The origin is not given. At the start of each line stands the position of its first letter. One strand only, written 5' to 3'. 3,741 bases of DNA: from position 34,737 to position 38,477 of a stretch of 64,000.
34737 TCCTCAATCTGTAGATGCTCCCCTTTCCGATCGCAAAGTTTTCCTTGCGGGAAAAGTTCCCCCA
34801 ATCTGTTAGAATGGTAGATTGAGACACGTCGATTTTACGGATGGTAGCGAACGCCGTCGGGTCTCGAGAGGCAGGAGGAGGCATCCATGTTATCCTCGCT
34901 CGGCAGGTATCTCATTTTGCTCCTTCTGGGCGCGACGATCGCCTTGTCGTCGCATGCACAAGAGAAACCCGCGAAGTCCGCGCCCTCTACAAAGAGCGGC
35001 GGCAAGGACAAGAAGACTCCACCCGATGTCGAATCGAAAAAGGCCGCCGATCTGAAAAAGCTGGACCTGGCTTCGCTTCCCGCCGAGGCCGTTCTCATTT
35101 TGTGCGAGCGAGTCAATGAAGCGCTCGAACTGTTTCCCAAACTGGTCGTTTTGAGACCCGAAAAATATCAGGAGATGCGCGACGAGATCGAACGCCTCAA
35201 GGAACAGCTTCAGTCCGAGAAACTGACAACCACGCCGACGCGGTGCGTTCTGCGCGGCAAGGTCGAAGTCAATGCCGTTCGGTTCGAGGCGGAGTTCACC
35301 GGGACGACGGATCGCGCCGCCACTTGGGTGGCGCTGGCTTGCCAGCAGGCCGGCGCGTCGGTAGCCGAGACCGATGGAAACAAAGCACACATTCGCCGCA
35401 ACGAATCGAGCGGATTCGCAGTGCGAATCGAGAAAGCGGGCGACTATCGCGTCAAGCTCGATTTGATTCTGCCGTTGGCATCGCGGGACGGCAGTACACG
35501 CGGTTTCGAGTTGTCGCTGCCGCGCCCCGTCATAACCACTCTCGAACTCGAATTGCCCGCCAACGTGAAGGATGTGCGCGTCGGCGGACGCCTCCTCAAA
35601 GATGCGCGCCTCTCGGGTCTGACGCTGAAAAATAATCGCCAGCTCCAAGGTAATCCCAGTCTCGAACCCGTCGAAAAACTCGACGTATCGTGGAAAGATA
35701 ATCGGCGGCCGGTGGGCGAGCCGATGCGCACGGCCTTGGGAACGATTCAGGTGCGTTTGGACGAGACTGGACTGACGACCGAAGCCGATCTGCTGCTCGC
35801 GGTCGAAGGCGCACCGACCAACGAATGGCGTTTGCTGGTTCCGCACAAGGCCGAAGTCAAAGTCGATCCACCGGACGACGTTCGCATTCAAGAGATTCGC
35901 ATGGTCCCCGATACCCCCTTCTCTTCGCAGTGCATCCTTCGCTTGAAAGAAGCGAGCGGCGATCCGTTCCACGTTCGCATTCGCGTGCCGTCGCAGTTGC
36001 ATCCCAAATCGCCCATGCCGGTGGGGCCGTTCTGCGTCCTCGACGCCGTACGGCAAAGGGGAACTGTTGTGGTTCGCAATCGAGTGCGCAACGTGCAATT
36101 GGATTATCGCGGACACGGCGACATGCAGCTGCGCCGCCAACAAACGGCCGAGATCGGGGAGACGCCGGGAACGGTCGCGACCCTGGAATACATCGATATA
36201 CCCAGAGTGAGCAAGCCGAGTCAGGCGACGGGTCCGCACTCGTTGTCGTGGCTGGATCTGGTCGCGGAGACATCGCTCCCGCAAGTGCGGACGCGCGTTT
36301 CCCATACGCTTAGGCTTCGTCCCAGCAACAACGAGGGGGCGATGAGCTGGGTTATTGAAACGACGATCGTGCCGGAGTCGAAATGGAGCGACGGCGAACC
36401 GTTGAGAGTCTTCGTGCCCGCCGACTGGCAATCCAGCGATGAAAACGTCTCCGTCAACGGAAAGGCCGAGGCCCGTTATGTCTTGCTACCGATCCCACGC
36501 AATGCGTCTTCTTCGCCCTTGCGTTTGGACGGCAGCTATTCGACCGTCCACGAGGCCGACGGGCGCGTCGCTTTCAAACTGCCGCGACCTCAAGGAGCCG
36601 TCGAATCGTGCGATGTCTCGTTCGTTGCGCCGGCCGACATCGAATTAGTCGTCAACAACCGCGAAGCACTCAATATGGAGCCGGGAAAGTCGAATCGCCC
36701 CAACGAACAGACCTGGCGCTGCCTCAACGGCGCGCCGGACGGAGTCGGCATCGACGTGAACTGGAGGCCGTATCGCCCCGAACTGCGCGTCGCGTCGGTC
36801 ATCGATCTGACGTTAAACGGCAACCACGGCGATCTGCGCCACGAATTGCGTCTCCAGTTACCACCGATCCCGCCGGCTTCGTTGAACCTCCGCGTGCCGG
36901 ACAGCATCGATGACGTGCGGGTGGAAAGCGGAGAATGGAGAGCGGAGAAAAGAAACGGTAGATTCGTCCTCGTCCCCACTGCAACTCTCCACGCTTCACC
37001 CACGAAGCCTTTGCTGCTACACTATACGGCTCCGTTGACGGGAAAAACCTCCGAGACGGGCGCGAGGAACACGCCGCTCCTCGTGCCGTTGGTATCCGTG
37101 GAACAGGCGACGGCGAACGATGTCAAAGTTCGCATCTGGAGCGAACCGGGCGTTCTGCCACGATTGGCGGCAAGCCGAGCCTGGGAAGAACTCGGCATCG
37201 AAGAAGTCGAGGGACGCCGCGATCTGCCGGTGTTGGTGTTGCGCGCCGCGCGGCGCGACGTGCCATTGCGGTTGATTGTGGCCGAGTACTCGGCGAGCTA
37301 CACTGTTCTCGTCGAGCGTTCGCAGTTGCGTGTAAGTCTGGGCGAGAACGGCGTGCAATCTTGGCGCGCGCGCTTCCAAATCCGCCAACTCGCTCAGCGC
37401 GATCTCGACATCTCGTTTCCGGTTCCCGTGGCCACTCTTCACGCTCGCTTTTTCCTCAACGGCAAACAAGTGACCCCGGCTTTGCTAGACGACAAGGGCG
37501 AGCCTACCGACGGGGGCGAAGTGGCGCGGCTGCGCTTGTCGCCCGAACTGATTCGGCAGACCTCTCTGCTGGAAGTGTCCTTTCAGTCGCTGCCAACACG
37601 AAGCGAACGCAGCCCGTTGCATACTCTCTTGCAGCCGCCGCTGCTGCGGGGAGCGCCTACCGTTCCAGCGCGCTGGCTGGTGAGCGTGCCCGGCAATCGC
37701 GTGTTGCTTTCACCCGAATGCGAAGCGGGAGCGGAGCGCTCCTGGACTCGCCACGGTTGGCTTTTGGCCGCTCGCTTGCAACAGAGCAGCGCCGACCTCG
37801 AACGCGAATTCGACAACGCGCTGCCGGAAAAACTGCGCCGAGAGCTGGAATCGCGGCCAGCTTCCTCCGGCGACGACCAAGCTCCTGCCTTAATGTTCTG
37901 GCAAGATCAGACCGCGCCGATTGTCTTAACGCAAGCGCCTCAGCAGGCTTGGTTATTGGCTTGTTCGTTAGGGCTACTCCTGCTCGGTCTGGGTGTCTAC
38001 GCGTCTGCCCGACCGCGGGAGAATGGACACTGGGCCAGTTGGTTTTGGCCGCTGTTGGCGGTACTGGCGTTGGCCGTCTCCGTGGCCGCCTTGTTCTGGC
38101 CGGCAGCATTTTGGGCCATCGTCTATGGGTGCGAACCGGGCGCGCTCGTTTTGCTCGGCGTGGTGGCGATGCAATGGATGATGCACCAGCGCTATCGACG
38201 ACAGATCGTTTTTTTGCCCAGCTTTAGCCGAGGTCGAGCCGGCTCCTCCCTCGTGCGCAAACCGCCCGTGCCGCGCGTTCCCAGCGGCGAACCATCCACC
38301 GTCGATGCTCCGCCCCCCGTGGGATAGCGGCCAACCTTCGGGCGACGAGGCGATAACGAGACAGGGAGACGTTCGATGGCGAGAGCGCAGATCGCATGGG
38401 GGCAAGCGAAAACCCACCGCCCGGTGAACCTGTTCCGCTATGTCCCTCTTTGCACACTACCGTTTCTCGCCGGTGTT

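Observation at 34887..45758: Tandem giant genes encoding three paralogous ~1,100-aa units, each ending in a 3-helix membrane bundle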

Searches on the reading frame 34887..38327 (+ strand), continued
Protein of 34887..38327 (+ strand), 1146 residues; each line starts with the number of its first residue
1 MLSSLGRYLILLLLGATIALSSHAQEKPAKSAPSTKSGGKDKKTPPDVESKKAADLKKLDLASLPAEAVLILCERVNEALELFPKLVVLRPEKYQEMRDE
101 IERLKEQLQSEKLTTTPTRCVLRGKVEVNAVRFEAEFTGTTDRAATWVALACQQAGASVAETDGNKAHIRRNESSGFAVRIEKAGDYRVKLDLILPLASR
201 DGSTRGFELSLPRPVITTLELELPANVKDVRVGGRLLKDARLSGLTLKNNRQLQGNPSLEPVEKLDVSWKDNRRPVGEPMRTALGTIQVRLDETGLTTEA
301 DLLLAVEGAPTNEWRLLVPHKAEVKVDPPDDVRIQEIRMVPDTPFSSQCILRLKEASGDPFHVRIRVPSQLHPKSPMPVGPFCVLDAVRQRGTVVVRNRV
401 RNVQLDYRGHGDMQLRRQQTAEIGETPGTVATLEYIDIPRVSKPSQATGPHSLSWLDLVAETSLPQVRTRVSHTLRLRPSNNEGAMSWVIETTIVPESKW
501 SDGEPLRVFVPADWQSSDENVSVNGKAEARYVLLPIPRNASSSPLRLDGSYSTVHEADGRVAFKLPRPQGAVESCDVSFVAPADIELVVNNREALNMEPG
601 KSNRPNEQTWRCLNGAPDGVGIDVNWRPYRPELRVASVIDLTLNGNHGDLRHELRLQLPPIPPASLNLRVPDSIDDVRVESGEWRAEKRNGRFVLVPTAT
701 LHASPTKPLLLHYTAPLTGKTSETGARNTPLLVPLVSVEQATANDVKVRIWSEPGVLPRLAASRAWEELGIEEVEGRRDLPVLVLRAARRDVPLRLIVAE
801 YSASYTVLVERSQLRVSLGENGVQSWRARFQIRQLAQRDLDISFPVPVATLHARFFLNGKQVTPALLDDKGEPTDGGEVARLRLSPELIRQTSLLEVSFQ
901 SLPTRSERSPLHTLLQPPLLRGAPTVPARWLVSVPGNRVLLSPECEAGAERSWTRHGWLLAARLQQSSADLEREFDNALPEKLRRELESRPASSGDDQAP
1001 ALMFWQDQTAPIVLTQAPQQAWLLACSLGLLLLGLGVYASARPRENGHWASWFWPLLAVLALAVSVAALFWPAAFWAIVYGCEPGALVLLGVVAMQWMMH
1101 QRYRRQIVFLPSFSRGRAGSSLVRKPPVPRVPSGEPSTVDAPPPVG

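Call 77: search_protein_families(library=pfam, proteins=[L047:8411-9415:+, L047:7220-8377:+, L048:8857-9774:+, L066:8214-9776:+, L070:4661-5503:+, L077:6306-7469:+, L077:4777-6270:+, L027:8579-9661:+, L043:8589-9353:+, L022:8115-9254:-], max_evalue=0.001)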
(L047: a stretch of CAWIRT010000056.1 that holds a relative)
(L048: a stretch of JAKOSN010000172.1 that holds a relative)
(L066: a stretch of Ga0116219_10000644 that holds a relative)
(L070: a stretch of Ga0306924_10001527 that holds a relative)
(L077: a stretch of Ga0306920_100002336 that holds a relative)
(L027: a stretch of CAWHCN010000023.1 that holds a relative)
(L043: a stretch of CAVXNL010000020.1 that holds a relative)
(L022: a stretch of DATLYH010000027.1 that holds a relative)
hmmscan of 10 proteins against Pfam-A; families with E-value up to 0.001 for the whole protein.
L047:8411-9415:+ (334 aa): 5 families
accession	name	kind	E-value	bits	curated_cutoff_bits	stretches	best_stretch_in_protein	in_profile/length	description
PF01370.27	Epimerase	-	9.9e-40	136.9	20.9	1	14-256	1-240/240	NAD dependent epimerase/dehydratase family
PF16363.11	GDP_Man_Dehyd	-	5.4e-23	82.4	27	1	15-317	1-331/332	GDP-mannose 4,6 dehydratase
PF13460.12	NAD_binding_10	-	1.6e-08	35.1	27.2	1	18-136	1-107/184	NAD(P)H-binding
PF05368.20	NmrA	-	2.1e-08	34.6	27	1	12-130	3-110/298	NmrA-like family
PF01073.25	3Beta_HSD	-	3.5e-07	30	22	1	15-170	1-158/280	3-beta hydroxysteroid dehydrogenase/isomerase family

L047:7220-8377:+ (385 aa): 5 families
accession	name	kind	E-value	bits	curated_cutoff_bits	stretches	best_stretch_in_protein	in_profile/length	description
PF13692.12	Glyco_trans_1_4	-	1.2e-30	107.1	27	1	185-324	2-142/142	Glycosyl transferases group 1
PF00534.26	Glycos_transf_1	-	1.3e-27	96.9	26.4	1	182-335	13-169/172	Glycosyl transferases group 1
PF13439.12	Glyco_transf_4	-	1e-14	55.4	28.5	1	13-166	7-163/170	Glycosyltransferase Family 4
PF13579.12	Glyco_trans_4_4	-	1.4e-13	51.9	29.7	1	13-167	6-157/158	Glycosyl transferase 4-like domain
PF13477.12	Glyco_trans_4_2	-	0.00041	21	23.4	1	2-119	1-115/139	Glycosyl transferase 4-like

L048:8857-9774:+ (305 aa): 0 families

L066:8214-9776:+ (520 aa): 0 families

L070:4661-5503:+ (280 aa): 1 family
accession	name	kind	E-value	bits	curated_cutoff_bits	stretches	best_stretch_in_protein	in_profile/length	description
PF00459.30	Inositol_P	-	4.4e-67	226.9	27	1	27-277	8-267/271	Inositol monophosphatase family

L077:6306-7469:+ (387 aa): 3 families
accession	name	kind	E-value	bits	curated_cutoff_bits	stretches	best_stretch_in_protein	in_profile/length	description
PF09346.15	SMI1_KNR4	-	5.5e-13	50.1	25.4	1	262-378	4-123/125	SMI1 / KNR4 family (SUKH-1)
PF14568.11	SUKH_6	-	4.3e-11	43.8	27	1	265-375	4-116/119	SMI1-KNR4 cell-wall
PF14567.11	SUKH_5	-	1.4e-06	28.6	27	1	263-376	25-135/142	SMI1-KNR4 cell-wall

L077:4777-6270:+ (497 aa): 1 family
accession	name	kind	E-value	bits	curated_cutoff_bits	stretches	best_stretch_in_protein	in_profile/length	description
PF04909.20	Amidohydro_2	-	8.1e-18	65.6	26.4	1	201-446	75-288/289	Amidohydrolase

L027:8579-9661:+ (360 aa): 0 families

L043:8589-9353:+ (254 aa): 1 family
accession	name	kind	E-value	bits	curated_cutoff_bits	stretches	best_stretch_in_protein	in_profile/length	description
PF07660.19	STN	-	0.00085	19.5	28.4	0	124-161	13-50/52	Secretin and TonB N terminus short domain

L022:8115-9254:- (379 aa): 2 families
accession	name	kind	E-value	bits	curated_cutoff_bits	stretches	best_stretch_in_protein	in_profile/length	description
PF01262.27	AlaDh_PNT_C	-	1.1e-68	231.3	23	1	140-366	1-214/214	Alanine dehydrogenase/PNT, C-terminal domain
PF05222.21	AlaDh_PNT_N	-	7.3e-40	136.8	30.4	1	4-135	1-135/136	Alanine dehydrogenase/PNT, N-terminal domain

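Call 86: search_protein_families(library=padloc, proteins=[window:34887-38327:+], max_evalue=0.01)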
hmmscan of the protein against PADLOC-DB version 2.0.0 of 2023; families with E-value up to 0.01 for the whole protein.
window:34887-38327:+ (1146 aa): 0 families

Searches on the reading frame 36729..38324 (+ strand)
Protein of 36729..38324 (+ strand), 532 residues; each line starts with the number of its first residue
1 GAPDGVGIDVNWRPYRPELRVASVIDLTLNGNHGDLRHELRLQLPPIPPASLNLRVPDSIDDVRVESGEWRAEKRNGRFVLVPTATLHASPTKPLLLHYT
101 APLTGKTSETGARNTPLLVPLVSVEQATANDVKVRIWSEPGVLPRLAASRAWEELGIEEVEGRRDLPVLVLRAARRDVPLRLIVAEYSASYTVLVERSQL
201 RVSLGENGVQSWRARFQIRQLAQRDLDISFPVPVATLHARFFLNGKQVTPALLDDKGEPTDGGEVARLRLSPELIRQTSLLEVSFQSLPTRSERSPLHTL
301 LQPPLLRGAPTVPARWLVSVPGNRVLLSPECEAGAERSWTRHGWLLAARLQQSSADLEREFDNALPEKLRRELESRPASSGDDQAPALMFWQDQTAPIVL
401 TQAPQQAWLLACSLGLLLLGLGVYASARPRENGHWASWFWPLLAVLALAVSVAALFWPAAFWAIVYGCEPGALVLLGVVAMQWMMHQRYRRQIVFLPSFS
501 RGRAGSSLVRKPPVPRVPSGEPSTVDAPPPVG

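Call 57: predict_structure(alignment_id=A2)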
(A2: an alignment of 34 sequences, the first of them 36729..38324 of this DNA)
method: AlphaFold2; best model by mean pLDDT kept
length: 532 residues; sequences in the alignment: 34
mean_pLDDT: 79.8   pTM: 0.60
mean pLDDT of the five models: 79.8, 77.1, 75.7, 75.4, 73.2
residues with pLDDT >= 90: 153; 70-90: 264; 50-70: 63; < 50: 52
segments of 3 or more residues with pLDDT < 50: 1-12, 106-112, 187-189, 496-513, 518-522, 524-526
pLDDT, mean of each block of 10 residues (from residue 1): 42 63 92 90 84 89 84 87 70 84 60 73 87 88 78 84 83 88 65 85 91 93 89 93 93 92 92 84 90 77 89 87 83 64 68 80 88 79 77 81 91 90 80 77 89 85 87 88 85 53 44 49 49 45
secondary structure, 60 per line:
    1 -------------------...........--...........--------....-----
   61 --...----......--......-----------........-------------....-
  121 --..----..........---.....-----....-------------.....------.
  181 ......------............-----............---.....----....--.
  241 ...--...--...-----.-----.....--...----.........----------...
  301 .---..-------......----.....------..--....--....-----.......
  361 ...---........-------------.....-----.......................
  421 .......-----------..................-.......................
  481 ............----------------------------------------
elements in order: E20-30 E33-43 E52-55 E63-65 E70-75 E78-83 E95-102 E116-119 E129-138 E142-146 E152-155 E169-173 E180-186 E193-204 E210-221 E225-229 H234-237 E240-243 E246-248 E251-253 E265-269 E279-287 E298-301 E314-319 E324-328 E339-342 E345-348 H354-363 H367-374 E388-392 E398-404 H405-427 H439-456 H458-492
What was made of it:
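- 36729..38324 (+): U1 membrane-proximal half (aa 615-1146), modelled separately: two beta-sandwich domains, juxtamembrane helices, a hairpin and the TM helices. Model with pLDDT 79.8 and pTM 0.60 (call 57).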

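Call 59: fold_search(model_id=the predicted structure, library=pdb)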
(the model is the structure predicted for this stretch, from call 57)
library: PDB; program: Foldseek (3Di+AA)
matches with E <= 10: 827; with E <= 0.001: 36
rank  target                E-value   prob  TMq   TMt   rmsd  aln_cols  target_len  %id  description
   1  8b6l_O                7.0e-12  1.00  0.24  0.22  26.4       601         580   11  Subtomogram average of the human Sec61-TRAP-OSTA-translocon (released 2022-12-07)
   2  6s7o_E                1.4e-10  1.00  0.25  0.24  23.2       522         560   11  Cryo-EM structure of human oligosaccharyltransferase complex OST-A (released 2019-12-18)
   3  8pn9_E                1.2e-09  1.00  0.25  0.24  23.4       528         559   10  Structure of human oligosaccharyltransferase OST-A complex bound to NGI-1 (released 2024-05-08)
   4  6s7t_E                1.5e-09  1.00  0.25  0.30  19.4       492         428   11  Cryo-EM structure of human oligosaccharyltransferase complex OST-B (released 2019-12-18)
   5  6ezn_A                1.9e-09  1.00  0.28  0.34  18.8       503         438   10  Cryo-EM structure of the yeast oligosaccharyltransferase (OST) complex (released 2018-01-17)
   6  8agb_E                1.5e-08  1.00  0.25  0.29  19.4       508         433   11  Structure of yeast oligosaccharylransferase complex with lipid-linked oligosaccharide bound (released 2022-12-07)
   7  8imx_T                3.4e-06  0.99  0.18  0.18  27.6       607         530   10  Cryo-EM structure of GPI-T with a chimeric GPI-anchored protein (released 2023-08-16)
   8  7wld_T                3.3e-05  0.94  0.17  0.17  27.4       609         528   10  Cryo-EM structure of the human glycosylphosphatidylinositol transamidase complex at 2.53 Angstrom resolution (released 2022-04-27)
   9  3l8q_A                4.9e-05  0.87  0.12  0.18  19.0       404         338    9  Structure analysis of the type II cohesin dyad from the adaptor ScaA scaffoldin of Acetivibrio cellulolyticus (released 2010-05-05)
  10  5nzu_MODEL_1_D        6.7e-05  0.95  0.12  0.14  15.5       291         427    9  The structure of the COPI coat linkage II (released 2017-06-28)
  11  7w72_T                1.4e-04  0.87  0.17  0.17  27.0       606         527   10  Structure of a human glycosylphosphatidylinositol (GPI) transamidase (released 2022-02-16)
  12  1w63_M                1.5e-04  0.85  0.12  0.16  19.0       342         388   11  AP1 clathrin adaptor core (released 2004-09-21)
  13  9pwc_M                1.8e-04  0.89  0.12  0.15  21.5       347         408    8  Composite structure of AP-2 bound to the dileucine motif and WxxPhi motif of CCDC32 (released 2026-04-08)
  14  4g1e_A                2.3e-04  0.77  0.13  0.08  23.7       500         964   10  Crystal structure of integrin alpha V beta 3 with coil-coiled tag. (released 2012-12-12)
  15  9u9s_M                2.8e-04  0.99  0.13  0.17  15.3       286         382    9  ARF1(Q71L) bound M4-CTD-docked AP-4 core (released 2026-03-04)
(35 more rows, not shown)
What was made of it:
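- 36729..38324 (+): Best Foldseek hits are ribophorin I/Ost1 (E = 7e-12 to 1.5e-8), then PIGT (3e-6), then M1-aminopeptidase N-domains (call 59).
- Closest known: PIGT. Same: It is the second-best fold class (E = 3e-6 to 1e-4, call 59).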
